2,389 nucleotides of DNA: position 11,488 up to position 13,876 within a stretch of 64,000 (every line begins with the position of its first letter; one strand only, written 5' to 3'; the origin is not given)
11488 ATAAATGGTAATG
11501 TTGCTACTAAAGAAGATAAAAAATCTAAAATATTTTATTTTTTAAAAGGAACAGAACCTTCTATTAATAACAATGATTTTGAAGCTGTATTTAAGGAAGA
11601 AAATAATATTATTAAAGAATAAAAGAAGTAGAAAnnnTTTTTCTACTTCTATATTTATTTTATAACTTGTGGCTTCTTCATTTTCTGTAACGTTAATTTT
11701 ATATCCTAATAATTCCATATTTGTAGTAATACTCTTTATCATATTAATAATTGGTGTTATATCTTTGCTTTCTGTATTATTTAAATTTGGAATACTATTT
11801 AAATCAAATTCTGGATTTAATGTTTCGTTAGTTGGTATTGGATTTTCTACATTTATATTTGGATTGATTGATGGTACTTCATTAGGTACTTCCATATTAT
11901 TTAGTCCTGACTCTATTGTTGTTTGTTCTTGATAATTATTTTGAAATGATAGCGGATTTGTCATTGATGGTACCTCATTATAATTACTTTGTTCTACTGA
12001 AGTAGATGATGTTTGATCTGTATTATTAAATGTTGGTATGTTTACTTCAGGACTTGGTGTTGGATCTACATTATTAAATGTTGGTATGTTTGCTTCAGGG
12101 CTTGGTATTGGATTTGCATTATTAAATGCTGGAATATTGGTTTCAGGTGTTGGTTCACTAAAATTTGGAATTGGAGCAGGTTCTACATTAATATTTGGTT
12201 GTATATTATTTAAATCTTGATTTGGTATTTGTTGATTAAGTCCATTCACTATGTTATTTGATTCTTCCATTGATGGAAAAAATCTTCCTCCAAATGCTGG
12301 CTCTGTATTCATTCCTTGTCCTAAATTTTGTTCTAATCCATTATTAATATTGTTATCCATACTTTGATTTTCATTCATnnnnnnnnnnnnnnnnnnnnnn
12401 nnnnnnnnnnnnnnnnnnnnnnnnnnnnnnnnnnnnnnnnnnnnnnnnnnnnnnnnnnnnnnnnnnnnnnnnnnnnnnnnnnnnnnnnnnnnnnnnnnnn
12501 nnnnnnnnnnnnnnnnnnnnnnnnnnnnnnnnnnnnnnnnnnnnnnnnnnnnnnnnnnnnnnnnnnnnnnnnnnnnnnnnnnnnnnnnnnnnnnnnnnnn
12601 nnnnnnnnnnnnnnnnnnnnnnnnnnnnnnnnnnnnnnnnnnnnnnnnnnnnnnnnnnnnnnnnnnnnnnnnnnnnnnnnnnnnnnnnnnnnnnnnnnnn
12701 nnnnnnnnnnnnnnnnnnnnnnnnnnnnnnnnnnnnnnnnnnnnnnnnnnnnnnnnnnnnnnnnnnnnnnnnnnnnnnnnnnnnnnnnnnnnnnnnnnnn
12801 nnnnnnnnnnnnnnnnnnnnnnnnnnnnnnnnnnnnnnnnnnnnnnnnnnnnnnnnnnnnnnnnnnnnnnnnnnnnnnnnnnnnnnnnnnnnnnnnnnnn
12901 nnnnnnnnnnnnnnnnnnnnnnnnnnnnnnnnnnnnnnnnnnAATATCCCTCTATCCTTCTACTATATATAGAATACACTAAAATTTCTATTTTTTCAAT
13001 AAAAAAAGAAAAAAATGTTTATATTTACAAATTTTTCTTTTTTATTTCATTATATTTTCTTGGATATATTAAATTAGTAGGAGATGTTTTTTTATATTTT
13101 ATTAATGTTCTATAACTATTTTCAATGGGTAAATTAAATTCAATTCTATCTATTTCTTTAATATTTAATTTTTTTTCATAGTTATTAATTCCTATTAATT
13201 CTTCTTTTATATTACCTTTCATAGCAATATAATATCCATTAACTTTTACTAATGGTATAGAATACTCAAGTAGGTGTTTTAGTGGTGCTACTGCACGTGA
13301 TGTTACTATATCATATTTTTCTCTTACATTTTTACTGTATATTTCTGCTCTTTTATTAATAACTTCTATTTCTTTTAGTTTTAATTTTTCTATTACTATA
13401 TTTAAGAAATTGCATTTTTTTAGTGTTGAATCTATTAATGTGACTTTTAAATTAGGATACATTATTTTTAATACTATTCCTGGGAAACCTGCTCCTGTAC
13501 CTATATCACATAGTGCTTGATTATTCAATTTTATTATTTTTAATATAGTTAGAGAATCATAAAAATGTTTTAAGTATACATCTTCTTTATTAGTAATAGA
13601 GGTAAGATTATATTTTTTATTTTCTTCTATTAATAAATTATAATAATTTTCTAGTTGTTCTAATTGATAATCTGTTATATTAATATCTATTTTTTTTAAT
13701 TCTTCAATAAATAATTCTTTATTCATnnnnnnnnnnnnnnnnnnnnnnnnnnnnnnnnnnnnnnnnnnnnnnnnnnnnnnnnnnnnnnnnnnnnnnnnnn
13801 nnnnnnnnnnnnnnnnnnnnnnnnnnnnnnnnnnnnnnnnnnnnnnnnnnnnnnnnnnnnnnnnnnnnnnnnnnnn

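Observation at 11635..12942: Degenerate ParB/Noc-like protein with GNRR in place of GERR and an approximately 200-aa Pro/Asn-rich repetitive tail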

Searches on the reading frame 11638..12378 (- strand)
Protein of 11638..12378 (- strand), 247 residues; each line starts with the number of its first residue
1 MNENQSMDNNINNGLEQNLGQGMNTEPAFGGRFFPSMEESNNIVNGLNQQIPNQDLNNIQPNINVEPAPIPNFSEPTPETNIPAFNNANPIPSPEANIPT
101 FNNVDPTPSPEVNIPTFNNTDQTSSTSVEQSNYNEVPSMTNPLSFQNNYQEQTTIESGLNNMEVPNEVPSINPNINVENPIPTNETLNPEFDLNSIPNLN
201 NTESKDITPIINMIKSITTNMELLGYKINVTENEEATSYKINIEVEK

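Call 64: search_protein_representatives(alignment_id=A2)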
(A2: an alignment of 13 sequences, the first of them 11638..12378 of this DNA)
Query: 13 sequences, 284 profile positions. Proteins with E-value up to 0.001 (for the whole library): 128; up to 1e-10: 104; up to 1e-30: 69. The best 128 are listed.
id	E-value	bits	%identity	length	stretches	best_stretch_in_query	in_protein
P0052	7.6e-70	252.8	-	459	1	1-284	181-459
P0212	1.2e-62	229.3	-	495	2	1-284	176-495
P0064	1.7e-60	222.2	-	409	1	1-284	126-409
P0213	4.1e-56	207.8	-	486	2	1-284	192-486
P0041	5.1e-56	207.5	-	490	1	1-284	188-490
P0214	1.2e-50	189.8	-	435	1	1-284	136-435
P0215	1.7e-48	182.8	-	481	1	1-284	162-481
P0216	5.6e-48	181.1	-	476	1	1-284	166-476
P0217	7.8e-47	177.3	-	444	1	1-284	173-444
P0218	8.9e-47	177.2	-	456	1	1-284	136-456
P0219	1.3e-46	176.7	-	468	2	1-284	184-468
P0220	3.2e-46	175.3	-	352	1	1-284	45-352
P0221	5.4e-46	174.6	-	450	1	1-284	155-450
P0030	6.2e-45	171.1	-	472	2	1-284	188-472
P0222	6.5e-45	171.0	-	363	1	1-284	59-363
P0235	2.0e-41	159.6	-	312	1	1-284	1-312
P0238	3.3e-39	152.3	-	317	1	1-284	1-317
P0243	1.5e-37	146.9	-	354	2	1-226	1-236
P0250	6.2e-36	141.6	-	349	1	10-284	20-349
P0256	4.9e-34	135.3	-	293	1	1-284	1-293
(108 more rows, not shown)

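Call 66: find_encoding_contigs(protein=P0235, flank=3000, max_places=3)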
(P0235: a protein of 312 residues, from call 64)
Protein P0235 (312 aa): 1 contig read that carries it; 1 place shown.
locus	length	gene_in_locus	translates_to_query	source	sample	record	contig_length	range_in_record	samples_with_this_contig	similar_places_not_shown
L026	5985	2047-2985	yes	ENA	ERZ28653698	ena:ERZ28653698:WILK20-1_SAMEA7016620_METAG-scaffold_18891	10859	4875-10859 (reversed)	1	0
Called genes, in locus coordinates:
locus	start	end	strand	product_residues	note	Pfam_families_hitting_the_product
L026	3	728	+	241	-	?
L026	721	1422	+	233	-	PF02527:GidB, PF13847:Methyltransf_31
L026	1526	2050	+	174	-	PF02195:ParB_N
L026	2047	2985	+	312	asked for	-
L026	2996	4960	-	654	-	PF00912:Transgly, PF00905:Transpeptidase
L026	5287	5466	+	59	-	-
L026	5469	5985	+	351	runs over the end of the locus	-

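Call 68: find_encoding_contigs(protein=P0238, flank=2500, max_places=3)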
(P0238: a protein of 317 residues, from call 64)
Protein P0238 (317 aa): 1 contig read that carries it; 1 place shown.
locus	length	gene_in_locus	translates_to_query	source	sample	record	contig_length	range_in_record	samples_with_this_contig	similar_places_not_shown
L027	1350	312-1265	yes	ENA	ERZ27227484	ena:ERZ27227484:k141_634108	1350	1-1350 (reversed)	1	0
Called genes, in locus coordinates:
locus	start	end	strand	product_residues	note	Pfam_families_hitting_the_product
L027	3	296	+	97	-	?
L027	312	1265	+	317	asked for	-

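Call 69: find_encoding_contigs(protein=P0256, flank=2500, max_places=3)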
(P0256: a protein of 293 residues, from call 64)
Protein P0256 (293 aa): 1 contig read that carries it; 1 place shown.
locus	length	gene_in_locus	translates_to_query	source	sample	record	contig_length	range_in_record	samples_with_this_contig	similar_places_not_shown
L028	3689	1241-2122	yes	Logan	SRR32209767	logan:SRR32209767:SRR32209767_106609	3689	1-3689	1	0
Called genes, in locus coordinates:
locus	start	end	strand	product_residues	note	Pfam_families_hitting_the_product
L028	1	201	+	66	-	?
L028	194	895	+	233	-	PF02527:GidB, PF13847:Methyltransf_31 (weak)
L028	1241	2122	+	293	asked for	-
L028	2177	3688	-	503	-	?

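Call 70: find_encoding_contigs(protein=P0243, flank=2500, max_places=3)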
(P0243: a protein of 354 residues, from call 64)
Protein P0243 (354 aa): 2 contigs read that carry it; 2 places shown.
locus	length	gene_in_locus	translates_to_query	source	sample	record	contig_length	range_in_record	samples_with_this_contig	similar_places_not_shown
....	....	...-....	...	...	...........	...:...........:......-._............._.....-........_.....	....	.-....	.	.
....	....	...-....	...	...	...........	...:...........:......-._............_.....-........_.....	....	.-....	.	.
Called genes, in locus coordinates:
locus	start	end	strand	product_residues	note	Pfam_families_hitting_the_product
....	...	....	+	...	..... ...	-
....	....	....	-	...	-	?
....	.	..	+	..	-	?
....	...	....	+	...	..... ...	-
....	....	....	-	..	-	?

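Call 78: find_encoding_contigs(protein=P0250, flank=2500, max_places=2)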
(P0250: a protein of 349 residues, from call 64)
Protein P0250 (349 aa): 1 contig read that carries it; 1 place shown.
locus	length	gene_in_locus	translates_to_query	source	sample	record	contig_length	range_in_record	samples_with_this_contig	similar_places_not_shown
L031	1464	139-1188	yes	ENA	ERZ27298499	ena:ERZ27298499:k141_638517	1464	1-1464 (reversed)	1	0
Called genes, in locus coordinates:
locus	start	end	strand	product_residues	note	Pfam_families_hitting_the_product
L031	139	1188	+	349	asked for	-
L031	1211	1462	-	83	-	?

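Call 79: find_encoding_contigs(protein=P0220, flank=2500, max_places=2)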
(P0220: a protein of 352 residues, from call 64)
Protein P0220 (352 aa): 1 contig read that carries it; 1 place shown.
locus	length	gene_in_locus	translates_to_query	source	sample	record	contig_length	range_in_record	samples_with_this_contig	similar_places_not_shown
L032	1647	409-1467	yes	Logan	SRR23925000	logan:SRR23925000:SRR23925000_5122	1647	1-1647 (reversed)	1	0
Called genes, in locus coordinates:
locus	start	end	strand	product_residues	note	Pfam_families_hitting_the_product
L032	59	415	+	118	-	PF02195:ParB_N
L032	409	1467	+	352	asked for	-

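Call 81: search_protein_families(library=ncbifam, proteins=[window:11638-12378:-], max_evalue=1)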
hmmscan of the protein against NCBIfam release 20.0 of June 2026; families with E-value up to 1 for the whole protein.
window:11638-12378:- (247 aa): 0 families

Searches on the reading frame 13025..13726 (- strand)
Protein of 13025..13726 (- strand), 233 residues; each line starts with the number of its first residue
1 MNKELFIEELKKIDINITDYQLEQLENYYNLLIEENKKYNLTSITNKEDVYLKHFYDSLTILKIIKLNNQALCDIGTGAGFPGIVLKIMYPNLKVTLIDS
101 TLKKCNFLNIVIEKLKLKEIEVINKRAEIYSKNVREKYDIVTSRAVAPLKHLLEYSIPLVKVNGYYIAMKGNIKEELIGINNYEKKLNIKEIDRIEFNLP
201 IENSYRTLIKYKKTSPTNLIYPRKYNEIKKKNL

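Call 10: search_protein_families(library=pfam, proteins=[window:13025-13726:-], max_evalue=0.001)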
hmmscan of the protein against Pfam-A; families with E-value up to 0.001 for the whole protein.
window:13025-13726:- (233 aa): 3 families
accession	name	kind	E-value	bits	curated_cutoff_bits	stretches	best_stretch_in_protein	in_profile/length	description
PF02527.21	GidB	-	4.6e-55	186.3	27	1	21-178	1-156/184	rRNA small subunit methyltransferase G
PF13847.12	Methyltransf_31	-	1.1e-07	32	27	1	69-181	4-120/145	Methyltransferase domain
PF05175.20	MTS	-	1.8e-05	24.9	23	1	46-142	6-103/170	Methyltransferase small domain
